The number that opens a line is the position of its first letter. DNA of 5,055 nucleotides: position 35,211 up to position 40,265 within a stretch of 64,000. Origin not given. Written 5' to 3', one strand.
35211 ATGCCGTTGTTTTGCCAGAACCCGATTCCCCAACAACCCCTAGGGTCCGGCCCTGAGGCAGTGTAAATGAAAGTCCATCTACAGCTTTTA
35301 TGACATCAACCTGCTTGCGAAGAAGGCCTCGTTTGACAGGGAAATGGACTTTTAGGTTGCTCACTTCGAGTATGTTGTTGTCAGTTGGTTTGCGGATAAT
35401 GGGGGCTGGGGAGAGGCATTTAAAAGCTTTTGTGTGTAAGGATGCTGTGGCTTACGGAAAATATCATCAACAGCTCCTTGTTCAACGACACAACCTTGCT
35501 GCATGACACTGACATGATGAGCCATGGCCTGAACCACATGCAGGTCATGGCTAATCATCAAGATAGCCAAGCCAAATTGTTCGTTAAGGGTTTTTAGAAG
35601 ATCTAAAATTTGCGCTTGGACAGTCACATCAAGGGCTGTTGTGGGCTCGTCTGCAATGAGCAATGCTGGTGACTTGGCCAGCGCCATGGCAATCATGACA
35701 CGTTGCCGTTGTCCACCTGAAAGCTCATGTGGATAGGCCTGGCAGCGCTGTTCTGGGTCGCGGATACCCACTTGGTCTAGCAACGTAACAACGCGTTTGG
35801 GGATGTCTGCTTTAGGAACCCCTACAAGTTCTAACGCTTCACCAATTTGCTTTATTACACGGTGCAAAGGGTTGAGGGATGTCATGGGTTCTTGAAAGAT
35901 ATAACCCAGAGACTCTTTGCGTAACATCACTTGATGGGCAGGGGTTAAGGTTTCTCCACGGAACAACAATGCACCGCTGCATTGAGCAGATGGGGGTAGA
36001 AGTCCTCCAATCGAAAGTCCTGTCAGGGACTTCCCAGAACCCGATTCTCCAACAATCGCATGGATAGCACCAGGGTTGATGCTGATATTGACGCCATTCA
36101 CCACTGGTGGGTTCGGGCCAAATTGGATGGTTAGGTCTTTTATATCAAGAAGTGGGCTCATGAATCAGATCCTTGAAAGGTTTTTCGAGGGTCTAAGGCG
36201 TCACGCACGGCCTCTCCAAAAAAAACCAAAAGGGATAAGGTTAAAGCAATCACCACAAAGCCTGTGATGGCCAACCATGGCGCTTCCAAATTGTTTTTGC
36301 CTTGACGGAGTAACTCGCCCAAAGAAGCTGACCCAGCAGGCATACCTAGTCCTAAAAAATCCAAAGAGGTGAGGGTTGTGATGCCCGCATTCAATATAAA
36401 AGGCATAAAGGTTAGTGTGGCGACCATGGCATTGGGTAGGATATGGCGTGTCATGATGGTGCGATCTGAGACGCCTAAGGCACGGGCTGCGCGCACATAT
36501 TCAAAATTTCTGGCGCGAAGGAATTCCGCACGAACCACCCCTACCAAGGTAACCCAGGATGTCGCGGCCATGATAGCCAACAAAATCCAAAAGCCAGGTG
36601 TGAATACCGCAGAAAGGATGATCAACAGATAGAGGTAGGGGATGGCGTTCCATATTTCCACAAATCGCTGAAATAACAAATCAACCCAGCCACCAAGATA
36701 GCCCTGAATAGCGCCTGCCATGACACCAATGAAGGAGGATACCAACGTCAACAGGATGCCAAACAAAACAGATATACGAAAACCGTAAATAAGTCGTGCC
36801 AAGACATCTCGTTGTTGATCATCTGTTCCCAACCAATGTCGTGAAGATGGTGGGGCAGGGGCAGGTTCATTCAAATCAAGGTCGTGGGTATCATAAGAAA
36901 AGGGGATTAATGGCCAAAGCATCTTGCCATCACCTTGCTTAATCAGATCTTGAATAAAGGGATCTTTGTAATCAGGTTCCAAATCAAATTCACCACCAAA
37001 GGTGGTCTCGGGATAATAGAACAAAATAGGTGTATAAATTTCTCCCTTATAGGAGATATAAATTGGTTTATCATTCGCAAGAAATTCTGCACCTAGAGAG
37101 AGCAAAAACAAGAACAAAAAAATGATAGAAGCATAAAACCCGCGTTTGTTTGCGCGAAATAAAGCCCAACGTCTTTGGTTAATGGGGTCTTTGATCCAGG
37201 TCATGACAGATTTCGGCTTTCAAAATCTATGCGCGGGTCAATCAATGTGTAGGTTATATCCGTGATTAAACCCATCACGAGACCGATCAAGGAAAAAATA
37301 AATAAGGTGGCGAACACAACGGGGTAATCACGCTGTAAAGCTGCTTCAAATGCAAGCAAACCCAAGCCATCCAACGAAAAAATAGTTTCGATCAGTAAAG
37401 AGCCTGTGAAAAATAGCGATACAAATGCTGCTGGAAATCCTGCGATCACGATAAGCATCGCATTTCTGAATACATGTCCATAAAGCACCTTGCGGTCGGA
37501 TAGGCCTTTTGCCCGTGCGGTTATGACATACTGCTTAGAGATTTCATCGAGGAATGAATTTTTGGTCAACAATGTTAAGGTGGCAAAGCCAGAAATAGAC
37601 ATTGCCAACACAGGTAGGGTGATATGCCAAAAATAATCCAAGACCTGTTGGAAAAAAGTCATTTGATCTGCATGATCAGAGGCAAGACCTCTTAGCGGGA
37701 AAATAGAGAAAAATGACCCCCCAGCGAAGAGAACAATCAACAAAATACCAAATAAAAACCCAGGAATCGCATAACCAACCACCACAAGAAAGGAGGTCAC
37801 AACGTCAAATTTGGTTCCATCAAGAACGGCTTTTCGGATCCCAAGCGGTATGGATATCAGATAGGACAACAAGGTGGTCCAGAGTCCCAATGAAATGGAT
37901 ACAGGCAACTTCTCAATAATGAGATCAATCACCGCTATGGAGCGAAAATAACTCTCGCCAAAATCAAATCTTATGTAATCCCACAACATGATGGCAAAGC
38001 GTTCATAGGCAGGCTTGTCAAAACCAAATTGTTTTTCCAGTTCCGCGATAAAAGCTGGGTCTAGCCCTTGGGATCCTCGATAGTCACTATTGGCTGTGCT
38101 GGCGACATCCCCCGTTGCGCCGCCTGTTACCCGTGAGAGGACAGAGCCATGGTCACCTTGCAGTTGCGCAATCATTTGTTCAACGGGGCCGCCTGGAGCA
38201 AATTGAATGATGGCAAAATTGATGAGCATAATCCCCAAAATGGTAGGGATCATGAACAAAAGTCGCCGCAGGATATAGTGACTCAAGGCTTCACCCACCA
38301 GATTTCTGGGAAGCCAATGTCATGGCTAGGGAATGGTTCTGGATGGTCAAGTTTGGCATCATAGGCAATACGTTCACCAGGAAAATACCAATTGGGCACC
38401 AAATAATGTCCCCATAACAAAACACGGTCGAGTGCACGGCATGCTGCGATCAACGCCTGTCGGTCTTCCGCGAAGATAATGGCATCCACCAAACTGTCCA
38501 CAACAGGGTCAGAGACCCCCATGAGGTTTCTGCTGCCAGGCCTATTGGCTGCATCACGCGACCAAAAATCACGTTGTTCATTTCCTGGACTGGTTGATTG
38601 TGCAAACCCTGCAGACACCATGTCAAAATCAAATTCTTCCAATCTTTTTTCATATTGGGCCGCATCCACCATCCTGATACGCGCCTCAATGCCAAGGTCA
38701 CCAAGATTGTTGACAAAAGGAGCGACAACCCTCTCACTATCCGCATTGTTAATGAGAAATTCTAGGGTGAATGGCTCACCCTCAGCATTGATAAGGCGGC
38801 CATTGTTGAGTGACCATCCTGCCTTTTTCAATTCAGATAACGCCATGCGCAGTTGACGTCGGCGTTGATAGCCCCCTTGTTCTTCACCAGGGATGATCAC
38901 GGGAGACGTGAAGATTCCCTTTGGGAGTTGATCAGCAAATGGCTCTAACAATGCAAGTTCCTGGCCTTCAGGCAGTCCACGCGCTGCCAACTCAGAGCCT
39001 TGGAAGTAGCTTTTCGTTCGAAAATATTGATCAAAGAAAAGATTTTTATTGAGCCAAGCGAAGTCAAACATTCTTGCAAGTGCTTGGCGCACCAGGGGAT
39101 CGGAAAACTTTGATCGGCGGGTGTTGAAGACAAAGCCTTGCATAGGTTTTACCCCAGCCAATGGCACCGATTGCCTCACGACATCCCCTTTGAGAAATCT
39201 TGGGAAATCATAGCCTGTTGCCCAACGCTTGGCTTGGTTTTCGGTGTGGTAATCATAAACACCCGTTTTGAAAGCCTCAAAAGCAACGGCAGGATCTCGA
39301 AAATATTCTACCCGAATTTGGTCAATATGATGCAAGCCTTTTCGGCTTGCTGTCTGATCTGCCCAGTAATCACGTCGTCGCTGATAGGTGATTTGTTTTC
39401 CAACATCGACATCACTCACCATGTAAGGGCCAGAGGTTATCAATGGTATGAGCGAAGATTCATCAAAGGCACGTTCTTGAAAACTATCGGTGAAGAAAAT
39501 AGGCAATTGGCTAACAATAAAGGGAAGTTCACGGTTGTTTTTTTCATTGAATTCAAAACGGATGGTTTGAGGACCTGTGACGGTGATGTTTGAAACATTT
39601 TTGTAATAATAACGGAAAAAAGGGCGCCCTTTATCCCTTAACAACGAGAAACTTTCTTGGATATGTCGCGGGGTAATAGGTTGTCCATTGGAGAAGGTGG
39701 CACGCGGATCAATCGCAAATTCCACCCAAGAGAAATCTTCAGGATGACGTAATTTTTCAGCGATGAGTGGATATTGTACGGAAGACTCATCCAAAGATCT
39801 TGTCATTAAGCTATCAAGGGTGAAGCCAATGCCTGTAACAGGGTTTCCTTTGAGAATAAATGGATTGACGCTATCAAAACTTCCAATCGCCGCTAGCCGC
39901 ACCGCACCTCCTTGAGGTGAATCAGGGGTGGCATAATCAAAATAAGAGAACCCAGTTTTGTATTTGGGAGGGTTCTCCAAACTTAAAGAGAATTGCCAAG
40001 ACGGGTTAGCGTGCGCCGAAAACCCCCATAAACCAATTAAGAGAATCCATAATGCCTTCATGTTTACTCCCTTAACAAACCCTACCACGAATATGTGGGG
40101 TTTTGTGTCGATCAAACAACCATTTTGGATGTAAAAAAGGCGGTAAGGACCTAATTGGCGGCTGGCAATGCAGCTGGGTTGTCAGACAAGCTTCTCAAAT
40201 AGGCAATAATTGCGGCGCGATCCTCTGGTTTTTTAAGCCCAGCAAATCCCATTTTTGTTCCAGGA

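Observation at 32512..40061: YejABEF-type peptide importer clustered with an SH3b-NlpC/P60 endopeptidase and an M17 aminopeptidase: putative peptidoglycan-peptide recycling module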

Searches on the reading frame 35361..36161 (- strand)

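Call 4: search_protein_families(library=pfam, proteins=[window:35361-36161:-])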
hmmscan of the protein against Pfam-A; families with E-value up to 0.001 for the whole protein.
window:35361-36161:- (266 aa): 4 families
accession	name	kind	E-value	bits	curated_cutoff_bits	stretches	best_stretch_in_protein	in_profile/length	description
PF00005.33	ABC_tran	-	1.4e-27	97.4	25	1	22-175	2-137/137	ABC transporter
PF08352.17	oligo_HPY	-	1.3e-07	32.3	27.1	1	226-253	1-28/65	Oligopeptide/dipeptide transporter, C-terminal region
PF02463.25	SMC_N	-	6.1e-06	26.2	40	1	136-221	135-213/220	RecF/RecN/SMC N terminal domain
PF13304.12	AAA_21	-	0.00011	22.8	27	0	99-210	189-303/304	AAA domain, putative AbiEii toxin, Type IV TA system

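Call 5: search_protein_families(library=ncbifam, proteins=[window:35361-36161:-])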
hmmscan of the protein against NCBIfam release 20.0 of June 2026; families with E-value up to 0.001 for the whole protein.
window:35361-36161:- (266 aa): 187 families (the best 25 are shown)
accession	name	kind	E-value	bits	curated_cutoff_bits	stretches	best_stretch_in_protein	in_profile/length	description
NF011713.0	PRK15134.1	equivalog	1.5e-82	277.9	834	1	2-253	3-263/529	microcin C ABC transporter ATP-binding protein YejF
TIGR02770.1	nickel_nikD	equivalog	4.8e-75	251.9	318.7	1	20-249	1-228/230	nickel import ATP-binding protein NikD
NF007010.1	PRK09473.1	subfamily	4.4e-72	242.5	575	1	4-262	1-266/318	oligopeptide ABC transporter ATP-binding protein OppD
NF008246.0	PRK11022.1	equivalog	4.6e-70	236.3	541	1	4-252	3-259/326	dipeptide ABC transporter ATP-binding protein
NF043079.1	MMSYN1_0167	equivalog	1.3e-67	228.9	740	1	80-252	303-476/561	oligopeptide ABC transporter ATP-binding protein OppD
NF007613.0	PRK10261.1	equivalog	3e-64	217.5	1077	1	4-252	12-274/623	glutathione ABC transporter ATP-binding protein GsiA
NF047576.1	opine_ATP_CntF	equivalog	2.2e-63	214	385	1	5-249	3-252/264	staphylopine uptake ABC transporter ATP-binding protein CntF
NF047578.1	opine_ATP_CntD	equivalog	1.5e-62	211.3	380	1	5-249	3-252/266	staphylopine uptake ABC transporter ATP-binding protein CntD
NF008453.0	PRK11308.1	subfamily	1.7e-60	205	408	1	21-252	38-267/334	dipeptide ABC transporter ATP-binding protein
NF011659.0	PRK15079.1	equivalog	2.1e-52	177.9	540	1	20-254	39-272/334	murein tripeptide/oligopeptide ABC transporter ATP binding protein OppF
NF043071.1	DppF_dipep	equivalog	2e-51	175.3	660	1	21-252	39-268/331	dipeptide ABC transporter ATP-binding subunit DppF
NF043078.1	MMSYN1_0168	equivalog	6.6e-51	173.7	800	2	120-256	468-603/649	oligopeptide ABC transporter ATP-binding protein OppF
NF011674.0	PRK15093.1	equivalog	2.1e-50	171.7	627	1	3-252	2-264/330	putrescine export ABC transporter ATP-binding protein SapD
TIGR02769.1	nickel_nikE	equivalog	2.1e-47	161.9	332.55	1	19-249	25-252/265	nickel import ATP-binding protein NikE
TIGR02314.1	ABC_MetN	equivalog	4.7e-45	154.1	499.7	1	21-248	21-242/343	methionine ABC transporter ATP-binding protein MetN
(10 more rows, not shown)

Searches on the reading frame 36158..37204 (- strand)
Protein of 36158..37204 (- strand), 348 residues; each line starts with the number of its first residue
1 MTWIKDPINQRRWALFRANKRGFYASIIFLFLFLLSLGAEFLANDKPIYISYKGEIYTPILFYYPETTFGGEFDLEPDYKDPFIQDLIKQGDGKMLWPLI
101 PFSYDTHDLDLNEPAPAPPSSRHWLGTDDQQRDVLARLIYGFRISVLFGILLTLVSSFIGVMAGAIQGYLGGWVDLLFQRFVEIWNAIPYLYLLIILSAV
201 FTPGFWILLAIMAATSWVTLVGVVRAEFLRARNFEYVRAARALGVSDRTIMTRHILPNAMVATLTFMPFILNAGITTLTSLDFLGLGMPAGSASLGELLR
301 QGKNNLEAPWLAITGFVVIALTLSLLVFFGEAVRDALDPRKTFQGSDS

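Call 4: search_protein_families(library=pfam, proteins=[window:36158-37204:-])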
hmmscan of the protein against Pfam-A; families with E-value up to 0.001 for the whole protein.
window:36158-37204:- (348 aa): 1 family
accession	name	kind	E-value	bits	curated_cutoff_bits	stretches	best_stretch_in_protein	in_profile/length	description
PF00528.27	BPD_transp_1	-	5e-30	105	26.4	1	160-341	1-182/184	Binding-protein-dependent transport system inner membrane component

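Call 5: search_protein_families(library=ncbifam, proteins=[window:36158-37204:-])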
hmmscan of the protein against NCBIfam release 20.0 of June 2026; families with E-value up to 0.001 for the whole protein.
window:36158-37204:- (348 aa): 21 families
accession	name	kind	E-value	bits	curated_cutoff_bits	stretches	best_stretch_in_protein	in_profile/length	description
NF011596.0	PRK15021.1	subfamily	2.4e-136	454.2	439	1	6-342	5-340/341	microcin C ABC transporter permease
NF045476.1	Opp4C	equivalog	1.3e-61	208.3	350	1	103-340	38-278/278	oligopeptide ABC transporter permease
NF045475.1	Opp3C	equivalog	3.2e-52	177.7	450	1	121-340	106-326/328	oligopeptide ABC transporter permease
NF045474.1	Opp2C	equivalog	1.4e-49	168.8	300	1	117-338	14-236/236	nickel transporter permease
NF011935.0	PRK15406.1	equivalog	2.5e-45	155.5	433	1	99-340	59-300/302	oligopeptide ABC transporter permease OppC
NF045473.1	Opp1C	equivalog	9.6e-44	149.8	350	1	117-340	42-266/267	nickel/cobalt ABC transporter permease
TIGR02790.1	nickel_nikC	equivalog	1.1e-42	146.4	358.45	1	117-338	36-258/258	nickel ABC transporter permease subunit NikC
NF043080.1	MMSYN1_0166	equivalog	9.4e-40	136.4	370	1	108-341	67-305/307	oligopeptide ABC transporter permease OppC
NF011662.0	PRK15082.1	equivalog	2.5e-39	135.4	484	1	114-340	72-299/303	glutathione ABC transporter permease GsiD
NF007376.0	PRK09881.1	equivalog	1.2e-37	129.5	434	1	103-342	55-294/298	D,D-dipeptide ABC transporter permease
NF047573.1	opine_perm_CntC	exception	1.3e-35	123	440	1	104-340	34-270/271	staphylopine uptake ABC transporter permease subunit CntC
NF008160.0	PRK10913.1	equivalog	1.2e-34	120.1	483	1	120-340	76-297/300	dipeptide ABC transporter permease DppC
NF007738.0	PRK10417.1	equivalog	1.1e-30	107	335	1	103-341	33-271/277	nickel ABC transporter permease subunit NikC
NF011691.0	PRK15111.1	equivalog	3.8e-18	66.1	379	1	123-337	76-291/296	putrescine export ABC transporter permease SapC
NF045470.1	Opp2B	equivalog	3.8e-08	32.9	350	1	131-267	80-231/300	nickel ABC transporter permease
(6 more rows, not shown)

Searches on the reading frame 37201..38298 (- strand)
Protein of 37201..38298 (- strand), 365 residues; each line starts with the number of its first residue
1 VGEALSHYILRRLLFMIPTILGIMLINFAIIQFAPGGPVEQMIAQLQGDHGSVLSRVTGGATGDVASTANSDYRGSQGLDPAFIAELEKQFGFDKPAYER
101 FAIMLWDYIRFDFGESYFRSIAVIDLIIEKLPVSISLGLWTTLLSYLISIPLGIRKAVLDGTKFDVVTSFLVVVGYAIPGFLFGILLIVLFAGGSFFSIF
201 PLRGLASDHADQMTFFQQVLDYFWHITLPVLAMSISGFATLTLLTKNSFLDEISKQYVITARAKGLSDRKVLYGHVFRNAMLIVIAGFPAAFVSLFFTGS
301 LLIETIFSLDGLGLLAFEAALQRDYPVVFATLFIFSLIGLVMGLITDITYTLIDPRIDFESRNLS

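Call 4: search_protein_families(library=pfam, proteins=[window:37201-38298:-])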
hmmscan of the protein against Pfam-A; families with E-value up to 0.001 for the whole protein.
window:37201-38298:- (365 aa): 1 family
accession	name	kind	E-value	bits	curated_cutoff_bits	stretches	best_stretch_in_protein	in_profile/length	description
PF00528.27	BPD_transp_1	-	4.8e-33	114.9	26.4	1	150-357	2-182/184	Binding-protein-dependent transport system inner membrane component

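Call 5: search_protein_families(library=ncbifam, proteins=[window:37201-38298:-])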
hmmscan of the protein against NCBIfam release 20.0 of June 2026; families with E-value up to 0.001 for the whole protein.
window:37201-38298:- (365 aa): 15 families
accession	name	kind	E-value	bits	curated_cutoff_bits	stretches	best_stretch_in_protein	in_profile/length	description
NF011712.0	PRK15133.1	subfamily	7.2e-163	541.7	445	1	6-362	2-364/364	microcin C ABC transporter permease YejB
NF045470.1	Opp2B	equivalog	2e-59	201.2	350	1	84-357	44-299/300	nickel ABC transporter permease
NF045472.1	Opp4B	equivalog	1.8e-58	198.3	450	1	78-357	43-318/319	oligopeptide ABC transporter permease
TIGR02789.1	nickel_nikB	equivalog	2.7e-55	188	447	2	81-358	48-307/314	nickel ABC transporter permease subunit NikB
NF045469.1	Opp1B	equivalog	2.5e-50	171.7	380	2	82-357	50-306/307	nickel/cobalt ABC transporter permease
NF045471.1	Opp3B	equivalog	8.7e-47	160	480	1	72-359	34-304/308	oligopeptide ABC transporter permease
NF008161.0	PRK10914.1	equivalog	5.3e-45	154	590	2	75-358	40-336/339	dipeptide ABC transporter permease DppB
NF007008.0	PRK09471.1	equivalog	9.2e-45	153.4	388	1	71-358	33-305/306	oligopeptide ABC transporter permease OppB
NF007677.0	PRK10352.1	equivalog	1.9e-43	148.7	433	1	82-359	49-308/314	nickel ABC transporter permease subunit NikB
NF011661.0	PRK15081.1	equivalog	7e-38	130.8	463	1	79-359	43-305/306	glutathione ABC transporter permease GsiC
NF043081.1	MMSYN1_0165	equivalog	4.7e-37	127.9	350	1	120-359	164-386/388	oligopeptide ABC transporter permease OppB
NF011690.0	PRK15110.1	equivalog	1.1e-25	90.8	432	1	101-355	44-311/321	putrescine export ABC transporter permease SapB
NF045475.1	Opp3C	equivalog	3.9e-05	23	450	1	230-332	194-291/328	oligopeptide ABC transporter permease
NF045474.1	Opp2C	equivalog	0.00013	21.7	300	0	230-286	106-162/236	nickel transporter permease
NF011596.0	PRK15021.1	subfamily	0.00032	19.8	439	0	151-313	137-283/341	microcin C ABC transporter permease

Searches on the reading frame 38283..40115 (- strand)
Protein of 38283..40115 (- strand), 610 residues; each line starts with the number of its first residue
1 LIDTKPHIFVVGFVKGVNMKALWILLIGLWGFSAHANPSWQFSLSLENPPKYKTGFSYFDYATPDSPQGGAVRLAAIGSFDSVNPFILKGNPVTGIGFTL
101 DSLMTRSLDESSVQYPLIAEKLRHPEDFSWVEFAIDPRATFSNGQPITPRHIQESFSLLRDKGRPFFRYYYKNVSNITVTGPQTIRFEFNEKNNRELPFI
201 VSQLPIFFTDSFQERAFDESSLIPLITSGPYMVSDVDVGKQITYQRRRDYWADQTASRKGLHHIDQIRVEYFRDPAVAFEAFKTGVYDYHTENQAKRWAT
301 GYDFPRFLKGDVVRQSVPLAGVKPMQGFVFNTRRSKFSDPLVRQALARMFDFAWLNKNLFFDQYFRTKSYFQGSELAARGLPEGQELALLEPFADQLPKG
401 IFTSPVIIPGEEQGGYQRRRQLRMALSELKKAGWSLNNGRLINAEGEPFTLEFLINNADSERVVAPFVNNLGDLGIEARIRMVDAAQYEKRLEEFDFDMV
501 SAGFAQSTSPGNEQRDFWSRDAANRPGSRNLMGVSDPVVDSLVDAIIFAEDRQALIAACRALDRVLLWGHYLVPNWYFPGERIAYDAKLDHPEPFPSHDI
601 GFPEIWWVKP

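Call 4: search_protein_families(library=pfam, proteins=[window:38283-40115:-])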
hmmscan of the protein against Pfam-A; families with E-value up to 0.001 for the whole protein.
window:38283-40115:- (610 aa): 1 family
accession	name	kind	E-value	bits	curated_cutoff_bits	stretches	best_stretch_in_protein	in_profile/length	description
PF00496.27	SBP_bac_5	-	3.2e-53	181.6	32.4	1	115-520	3-362/368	Bacterial extracellular solute-binding proteins, family 5 Middle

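Call 5: search_protein_families(library=ncbifam, proteins=[window:38283-40115:-])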
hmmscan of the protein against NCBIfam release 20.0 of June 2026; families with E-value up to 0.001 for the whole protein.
window:38283-40115:- (610 aa): 5 families
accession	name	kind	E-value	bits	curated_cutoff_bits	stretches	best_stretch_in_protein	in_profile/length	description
TIGR04028.1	SBP_KPN_01854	hypoth_equivalog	7.4e-15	54.5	468.5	1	116-371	46-301/509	TIGR04028 family ABC transporter substrate-binding protein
TIGR02294.1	nickel_nikA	equivalog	4.5e-14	51.8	393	1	115-360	49-286/501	nickel ABC transporter substrate-binding protein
NF045468.1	Opp5A_nikA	equivalog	1.5e-09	36.9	600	1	109-351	52-269/488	nickel ABC transporter substrate-binding protein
NF045467.1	Opp4A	equivalog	8.4e-06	24.3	650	0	173-291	152-265/556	oligopeptide ABC transporter substrate-binding protein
NF011689.0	PRK15109.1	equivalog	0.00037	19.3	560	0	226-360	213-332/547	ABC transporter substrate-binding protein SapA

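Call 35: search_solved_structures(query=window:38283-40115:-, max_evalue=1e-10, show_alignments=1)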
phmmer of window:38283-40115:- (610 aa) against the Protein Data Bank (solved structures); distinct sequences matched with E-value up to 1e-10: 10.
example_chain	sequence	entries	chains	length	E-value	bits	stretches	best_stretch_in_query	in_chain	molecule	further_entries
7z8e_A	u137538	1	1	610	1.9e-146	492.2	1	35-609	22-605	ABC transporter substrate-binding protein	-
4ony_A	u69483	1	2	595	1.7e-125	423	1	41-607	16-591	Extracellular solute-binding protein family 5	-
5icq_A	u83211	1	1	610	8.2e-125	420.8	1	41-608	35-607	Methylocystis parvus OBBP MbnE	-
7atr_A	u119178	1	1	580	1.1e-118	400.6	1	43-608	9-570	Uncharacterized protein YejA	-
8fss_A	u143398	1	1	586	1.1e-118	400.6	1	43-608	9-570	YejA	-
7z6f_E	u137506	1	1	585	1.1e-118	400.5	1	43-608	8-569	YejA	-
8fsr_A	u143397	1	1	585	1.1e-118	400.5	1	43-608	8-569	YejA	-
8fsq_A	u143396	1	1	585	1.9e-118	399.7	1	43-608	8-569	YejA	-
3pam_A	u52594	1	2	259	5.3e-56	193.5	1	325-577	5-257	Transmembrane protein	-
3lvu_A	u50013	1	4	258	8.2e-53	182.9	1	325-576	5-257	ABC transporter, periplasmic substrate-binding protein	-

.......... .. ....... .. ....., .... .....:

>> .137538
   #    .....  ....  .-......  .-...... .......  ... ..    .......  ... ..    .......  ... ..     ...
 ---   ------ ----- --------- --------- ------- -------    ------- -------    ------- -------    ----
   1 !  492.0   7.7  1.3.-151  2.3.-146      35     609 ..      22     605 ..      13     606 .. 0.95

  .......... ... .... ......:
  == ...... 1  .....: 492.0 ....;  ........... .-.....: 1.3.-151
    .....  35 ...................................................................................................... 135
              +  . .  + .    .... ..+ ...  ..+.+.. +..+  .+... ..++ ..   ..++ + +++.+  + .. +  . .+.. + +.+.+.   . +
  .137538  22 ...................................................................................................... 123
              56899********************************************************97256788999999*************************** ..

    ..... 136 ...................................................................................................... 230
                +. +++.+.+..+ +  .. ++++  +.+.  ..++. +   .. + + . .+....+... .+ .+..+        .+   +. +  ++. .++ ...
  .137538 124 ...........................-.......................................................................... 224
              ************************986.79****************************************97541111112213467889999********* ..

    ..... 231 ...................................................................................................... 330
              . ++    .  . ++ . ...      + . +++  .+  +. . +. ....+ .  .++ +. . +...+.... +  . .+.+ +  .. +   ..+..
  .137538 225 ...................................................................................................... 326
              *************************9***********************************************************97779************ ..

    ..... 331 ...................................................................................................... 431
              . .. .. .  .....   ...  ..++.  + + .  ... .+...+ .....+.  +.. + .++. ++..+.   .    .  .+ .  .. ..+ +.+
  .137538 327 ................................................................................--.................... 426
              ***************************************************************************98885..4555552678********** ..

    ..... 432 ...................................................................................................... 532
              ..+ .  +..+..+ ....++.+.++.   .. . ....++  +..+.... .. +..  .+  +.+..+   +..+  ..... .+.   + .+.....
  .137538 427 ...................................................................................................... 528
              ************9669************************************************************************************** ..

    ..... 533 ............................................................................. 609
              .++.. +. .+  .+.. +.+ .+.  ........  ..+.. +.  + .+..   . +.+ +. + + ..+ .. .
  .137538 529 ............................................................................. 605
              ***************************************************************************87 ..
